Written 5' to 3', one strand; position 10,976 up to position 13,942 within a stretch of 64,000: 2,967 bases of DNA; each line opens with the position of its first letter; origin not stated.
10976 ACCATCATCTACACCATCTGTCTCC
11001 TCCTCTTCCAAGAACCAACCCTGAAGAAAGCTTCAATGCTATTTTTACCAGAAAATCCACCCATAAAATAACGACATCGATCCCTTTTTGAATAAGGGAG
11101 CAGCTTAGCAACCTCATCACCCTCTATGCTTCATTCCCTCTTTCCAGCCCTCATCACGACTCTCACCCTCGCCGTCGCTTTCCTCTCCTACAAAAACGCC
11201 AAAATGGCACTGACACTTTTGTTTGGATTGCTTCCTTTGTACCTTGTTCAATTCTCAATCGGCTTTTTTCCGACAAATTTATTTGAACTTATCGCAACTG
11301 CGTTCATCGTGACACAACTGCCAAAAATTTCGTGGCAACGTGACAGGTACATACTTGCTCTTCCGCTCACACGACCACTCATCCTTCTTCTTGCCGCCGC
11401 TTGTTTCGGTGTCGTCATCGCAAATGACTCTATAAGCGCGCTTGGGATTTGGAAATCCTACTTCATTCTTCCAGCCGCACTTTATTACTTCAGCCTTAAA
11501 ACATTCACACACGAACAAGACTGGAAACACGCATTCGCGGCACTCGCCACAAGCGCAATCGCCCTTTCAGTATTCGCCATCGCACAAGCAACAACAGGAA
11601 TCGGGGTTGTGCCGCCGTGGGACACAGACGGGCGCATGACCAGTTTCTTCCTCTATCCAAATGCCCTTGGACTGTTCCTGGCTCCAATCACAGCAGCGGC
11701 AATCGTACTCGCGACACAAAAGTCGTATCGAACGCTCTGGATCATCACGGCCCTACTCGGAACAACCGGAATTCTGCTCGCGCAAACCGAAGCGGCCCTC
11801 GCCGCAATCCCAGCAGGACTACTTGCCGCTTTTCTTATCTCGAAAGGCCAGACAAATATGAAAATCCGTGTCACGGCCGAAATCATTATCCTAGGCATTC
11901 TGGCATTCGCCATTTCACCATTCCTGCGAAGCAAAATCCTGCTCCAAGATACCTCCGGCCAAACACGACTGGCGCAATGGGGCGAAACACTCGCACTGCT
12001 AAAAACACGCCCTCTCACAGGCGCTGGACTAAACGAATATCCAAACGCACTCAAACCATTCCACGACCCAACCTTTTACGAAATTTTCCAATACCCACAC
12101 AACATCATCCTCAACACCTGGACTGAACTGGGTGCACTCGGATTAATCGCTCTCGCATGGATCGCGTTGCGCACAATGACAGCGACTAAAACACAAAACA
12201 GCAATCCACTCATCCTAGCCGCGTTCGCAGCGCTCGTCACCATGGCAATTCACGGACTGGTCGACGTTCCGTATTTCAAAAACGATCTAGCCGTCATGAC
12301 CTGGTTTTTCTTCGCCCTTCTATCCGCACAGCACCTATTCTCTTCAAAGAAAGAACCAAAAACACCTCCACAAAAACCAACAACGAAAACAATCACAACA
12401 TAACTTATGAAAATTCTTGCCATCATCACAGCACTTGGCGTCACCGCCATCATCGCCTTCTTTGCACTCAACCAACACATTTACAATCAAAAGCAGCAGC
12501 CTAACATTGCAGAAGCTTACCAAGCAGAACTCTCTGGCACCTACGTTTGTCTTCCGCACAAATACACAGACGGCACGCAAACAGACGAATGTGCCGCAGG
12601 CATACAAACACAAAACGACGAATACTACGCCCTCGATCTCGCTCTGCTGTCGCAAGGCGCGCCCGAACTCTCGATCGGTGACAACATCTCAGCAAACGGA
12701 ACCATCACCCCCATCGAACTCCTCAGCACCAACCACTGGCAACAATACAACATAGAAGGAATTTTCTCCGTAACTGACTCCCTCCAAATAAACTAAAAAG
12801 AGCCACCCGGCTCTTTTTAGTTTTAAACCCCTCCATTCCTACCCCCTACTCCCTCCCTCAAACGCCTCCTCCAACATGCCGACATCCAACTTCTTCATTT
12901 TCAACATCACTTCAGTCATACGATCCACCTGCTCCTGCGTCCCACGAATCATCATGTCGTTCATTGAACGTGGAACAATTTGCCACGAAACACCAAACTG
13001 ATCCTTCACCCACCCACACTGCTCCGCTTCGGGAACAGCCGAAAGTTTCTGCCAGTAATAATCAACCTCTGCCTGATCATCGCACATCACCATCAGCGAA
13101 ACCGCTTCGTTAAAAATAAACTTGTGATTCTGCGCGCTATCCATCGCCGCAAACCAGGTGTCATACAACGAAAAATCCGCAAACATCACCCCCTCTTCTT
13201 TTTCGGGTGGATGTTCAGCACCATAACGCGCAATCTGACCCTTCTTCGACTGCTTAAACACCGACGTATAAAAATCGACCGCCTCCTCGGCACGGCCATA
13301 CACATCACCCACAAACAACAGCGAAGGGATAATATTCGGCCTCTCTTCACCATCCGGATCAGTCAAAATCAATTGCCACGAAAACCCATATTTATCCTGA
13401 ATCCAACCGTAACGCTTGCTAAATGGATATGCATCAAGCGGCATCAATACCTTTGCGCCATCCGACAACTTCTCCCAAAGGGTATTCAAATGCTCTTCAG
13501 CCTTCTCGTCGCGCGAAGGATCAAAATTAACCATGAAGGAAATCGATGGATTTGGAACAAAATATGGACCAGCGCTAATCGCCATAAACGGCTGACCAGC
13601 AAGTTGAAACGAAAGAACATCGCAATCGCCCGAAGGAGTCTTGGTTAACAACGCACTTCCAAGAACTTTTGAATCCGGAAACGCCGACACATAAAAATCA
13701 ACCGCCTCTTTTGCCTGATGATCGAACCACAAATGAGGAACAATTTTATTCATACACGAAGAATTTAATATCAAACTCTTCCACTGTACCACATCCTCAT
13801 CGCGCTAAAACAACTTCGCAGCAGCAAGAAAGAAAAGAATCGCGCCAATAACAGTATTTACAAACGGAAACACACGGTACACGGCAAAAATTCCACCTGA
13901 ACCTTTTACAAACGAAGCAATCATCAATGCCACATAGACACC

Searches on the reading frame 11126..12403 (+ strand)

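Call 11: search_protein_families(library=pfam, proteins=[window:11126-12403:+], max_evalue=0.001)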
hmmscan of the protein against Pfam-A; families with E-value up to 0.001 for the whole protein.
window:11126-12403:+ (425 aa): 1 family
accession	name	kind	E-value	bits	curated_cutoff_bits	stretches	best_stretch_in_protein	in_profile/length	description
PF04932.20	Wzy_C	-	2.8e-17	63.3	31.7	1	208-343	2-148/149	O-Antigen ligase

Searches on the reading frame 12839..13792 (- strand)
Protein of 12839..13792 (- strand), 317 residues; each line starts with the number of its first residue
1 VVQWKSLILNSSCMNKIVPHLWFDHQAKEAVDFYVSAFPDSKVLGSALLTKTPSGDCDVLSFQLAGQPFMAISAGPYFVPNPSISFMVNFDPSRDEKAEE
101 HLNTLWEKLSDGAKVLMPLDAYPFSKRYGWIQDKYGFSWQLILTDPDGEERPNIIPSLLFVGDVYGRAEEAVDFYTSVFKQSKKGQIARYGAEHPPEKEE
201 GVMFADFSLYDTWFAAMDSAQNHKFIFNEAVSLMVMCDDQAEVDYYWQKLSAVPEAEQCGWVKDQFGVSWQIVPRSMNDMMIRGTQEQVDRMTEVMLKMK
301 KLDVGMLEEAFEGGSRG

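Call 3: search_protein_families(library=pfam, proteins=[window:12839-13792:-], max_evalue=0.01)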
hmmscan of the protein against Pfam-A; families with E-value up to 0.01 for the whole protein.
window:12839-13792:- (317 aa): 2 families
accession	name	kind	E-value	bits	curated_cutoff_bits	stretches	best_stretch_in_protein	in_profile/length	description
PF06983.19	3-dmu-9_3-mt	-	8.1e-69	229.9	24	2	153-273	2-116/116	3-demethylubiquinone-9 3-methyltransferase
PF00903.31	Glyoxalase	-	8e-06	26.7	20.6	0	166-252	10-90/121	Glyoxalase/Bleomycin resistance protein/Dioxygenase superfamily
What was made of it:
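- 12839..13792 (-): Two-domain VOC/PhnB-like protein (317 aa), 12 bp downstream of lyeJ on the same strand. Possibly co-transcribed with it; not part of the conserved module. Pfam PF06983 matched twice, 230 bits (call 3).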

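Call 4: search_protein_families(library=ncbifam, proteins=[window:12839-13792:-], max_evalue=0.01)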
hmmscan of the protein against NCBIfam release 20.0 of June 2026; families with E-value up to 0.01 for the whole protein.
window:12839-13792:- (317 aa): 0 families
